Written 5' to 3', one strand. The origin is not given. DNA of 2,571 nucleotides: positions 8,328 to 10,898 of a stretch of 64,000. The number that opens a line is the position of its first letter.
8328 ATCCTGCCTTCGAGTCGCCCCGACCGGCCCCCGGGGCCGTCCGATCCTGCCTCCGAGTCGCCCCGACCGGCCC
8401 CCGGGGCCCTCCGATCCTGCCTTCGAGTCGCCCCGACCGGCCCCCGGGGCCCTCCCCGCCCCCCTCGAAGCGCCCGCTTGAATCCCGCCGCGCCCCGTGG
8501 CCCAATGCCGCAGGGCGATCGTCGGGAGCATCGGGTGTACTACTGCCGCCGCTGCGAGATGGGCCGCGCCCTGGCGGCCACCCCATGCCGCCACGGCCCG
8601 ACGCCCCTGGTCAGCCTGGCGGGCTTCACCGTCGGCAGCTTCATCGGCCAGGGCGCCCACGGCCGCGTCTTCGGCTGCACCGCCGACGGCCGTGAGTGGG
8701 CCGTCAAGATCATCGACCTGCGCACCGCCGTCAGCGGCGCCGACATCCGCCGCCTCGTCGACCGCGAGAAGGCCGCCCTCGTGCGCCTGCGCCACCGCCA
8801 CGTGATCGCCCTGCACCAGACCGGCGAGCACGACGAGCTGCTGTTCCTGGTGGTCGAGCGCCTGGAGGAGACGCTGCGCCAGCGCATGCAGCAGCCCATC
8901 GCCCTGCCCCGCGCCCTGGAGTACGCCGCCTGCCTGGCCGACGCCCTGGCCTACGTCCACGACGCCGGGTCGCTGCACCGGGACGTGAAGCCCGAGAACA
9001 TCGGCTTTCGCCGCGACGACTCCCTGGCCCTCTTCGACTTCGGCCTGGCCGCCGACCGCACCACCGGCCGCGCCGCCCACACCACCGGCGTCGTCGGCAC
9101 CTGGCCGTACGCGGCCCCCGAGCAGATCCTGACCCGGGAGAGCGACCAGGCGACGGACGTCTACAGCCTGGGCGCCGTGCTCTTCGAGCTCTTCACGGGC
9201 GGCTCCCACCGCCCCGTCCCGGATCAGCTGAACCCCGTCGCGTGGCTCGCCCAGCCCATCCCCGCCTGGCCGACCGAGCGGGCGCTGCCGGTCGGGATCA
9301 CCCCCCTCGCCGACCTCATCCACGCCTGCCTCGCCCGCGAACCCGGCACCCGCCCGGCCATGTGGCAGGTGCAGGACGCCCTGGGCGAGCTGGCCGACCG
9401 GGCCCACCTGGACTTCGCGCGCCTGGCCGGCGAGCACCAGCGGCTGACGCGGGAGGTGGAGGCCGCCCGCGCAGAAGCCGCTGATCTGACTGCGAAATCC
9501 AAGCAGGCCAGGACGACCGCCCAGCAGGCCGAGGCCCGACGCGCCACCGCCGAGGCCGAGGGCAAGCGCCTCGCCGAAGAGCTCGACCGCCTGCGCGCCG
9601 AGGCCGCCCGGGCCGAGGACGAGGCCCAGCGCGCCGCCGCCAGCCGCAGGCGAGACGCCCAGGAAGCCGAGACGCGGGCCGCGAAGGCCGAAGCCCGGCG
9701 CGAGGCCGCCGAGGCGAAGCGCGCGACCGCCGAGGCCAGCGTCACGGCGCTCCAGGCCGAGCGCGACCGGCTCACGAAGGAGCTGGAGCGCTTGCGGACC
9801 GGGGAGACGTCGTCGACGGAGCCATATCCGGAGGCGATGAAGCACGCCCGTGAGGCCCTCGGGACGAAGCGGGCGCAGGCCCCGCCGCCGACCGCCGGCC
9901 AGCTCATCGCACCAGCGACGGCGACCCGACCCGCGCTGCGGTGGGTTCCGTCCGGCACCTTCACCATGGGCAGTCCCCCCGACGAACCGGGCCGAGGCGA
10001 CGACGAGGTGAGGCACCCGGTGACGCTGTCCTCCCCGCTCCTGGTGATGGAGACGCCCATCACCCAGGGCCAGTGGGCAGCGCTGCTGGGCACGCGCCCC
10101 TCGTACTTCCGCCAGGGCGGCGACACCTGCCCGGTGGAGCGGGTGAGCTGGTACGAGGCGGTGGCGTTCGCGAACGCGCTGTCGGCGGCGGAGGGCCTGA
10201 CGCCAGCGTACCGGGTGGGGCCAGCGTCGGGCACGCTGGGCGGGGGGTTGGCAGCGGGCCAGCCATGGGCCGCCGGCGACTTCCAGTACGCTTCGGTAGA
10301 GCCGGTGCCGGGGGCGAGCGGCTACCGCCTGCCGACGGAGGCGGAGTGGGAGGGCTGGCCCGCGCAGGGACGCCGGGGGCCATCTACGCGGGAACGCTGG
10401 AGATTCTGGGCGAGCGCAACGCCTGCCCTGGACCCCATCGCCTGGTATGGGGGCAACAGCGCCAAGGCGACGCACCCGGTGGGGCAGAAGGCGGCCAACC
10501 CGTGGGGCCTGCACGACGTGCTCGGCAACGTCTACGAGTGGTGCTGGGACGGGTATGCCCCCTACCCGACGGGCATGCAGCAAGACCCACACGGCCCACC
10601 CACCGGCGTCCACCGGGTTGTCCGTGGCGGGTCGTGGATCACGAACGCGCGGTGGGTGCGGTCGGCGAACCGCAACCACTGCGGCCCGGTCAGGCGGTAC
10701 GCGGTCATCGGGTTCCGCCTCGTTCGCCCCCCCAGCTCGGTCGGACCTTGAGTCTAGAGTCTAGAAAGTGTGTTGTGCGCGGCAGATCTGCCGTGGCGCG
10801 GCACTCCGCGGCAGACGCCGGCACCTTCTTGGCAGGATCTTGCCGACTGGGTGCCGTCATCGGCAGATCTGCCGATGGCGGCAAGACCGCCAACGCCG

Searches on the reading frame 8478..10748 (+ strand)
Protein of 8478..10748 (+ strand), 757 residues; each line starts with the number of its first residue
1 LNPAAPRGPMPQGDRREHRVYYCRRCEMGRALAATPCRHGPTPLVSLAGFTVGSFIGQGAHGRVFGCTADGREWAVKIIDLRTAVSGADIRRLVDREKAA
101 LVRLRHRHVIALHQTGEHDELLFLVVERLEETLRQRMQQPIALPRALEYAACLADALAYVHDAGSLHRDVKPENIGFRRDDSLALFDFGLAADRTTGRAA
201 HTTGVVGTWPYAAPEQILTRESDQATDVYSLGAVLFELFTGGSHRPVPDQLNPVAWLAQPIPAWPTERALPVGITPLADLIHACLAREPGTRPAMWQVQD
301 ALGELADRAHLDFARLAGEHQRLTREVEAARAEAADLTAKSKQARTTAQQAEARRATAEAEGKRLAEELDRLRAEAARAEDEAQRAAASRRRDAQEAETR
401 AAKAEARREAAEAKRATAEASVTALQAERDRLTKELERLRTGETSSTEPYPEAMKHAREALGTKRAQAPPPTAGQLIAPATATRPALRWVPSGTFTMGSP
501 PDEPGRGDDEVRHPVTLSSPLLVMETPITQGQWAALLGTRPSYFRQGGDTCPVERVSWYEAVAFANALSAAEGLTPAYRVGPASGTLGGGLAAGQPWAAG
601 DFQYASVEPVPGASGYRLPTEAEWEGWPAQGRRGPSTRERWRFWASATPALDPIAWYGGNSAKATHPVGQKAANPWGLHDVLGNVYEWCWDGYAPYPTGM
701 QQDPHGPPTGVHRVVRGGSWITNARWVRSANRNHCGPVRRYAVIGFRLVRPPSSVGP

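Call 5: search_protein_families(library=pfam, proteins=[window:8478-10748:+], max_evalue=1)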
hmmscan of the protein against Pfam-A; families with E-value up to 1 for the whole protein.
window:8478-10748:+ (757 aa): 7 families
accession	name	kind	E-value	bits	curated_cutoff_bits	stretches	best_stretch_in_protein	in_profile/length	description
PF03781.23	FGE-sulfatase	-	6.9e-39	134.5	23.3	1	489-750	7-255/255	Sulfatase-modifying factor enzyme 1-like domain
PF00069.31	Pkinase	-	3.7e-38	131.9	31.7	1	51-298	2-257/263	Protein kinase domain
PF07714.23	PK_Tyr_Ser-Thr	-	2.9e-25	89.5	23.1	1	53-301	4-257/258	Protein tyrosine and serine/threonine kinase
PF06818.20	Fez1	-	0.038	14.9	34.4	1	323-447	29-156/199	Fez1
PF02183.23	HALZ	-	0.21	12.2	28.1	0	423-440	22-39/43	Homeobox associated leucine zipper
PF13863.11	DUF4200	-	0.23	12.3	29.7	1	316-385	36-105/119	Domain of unknown function (DUF4200)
PF03109.22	ABC1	-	0.36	10.4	22.9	1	161-193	184-216/244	ABC1 atypical kinase-like domain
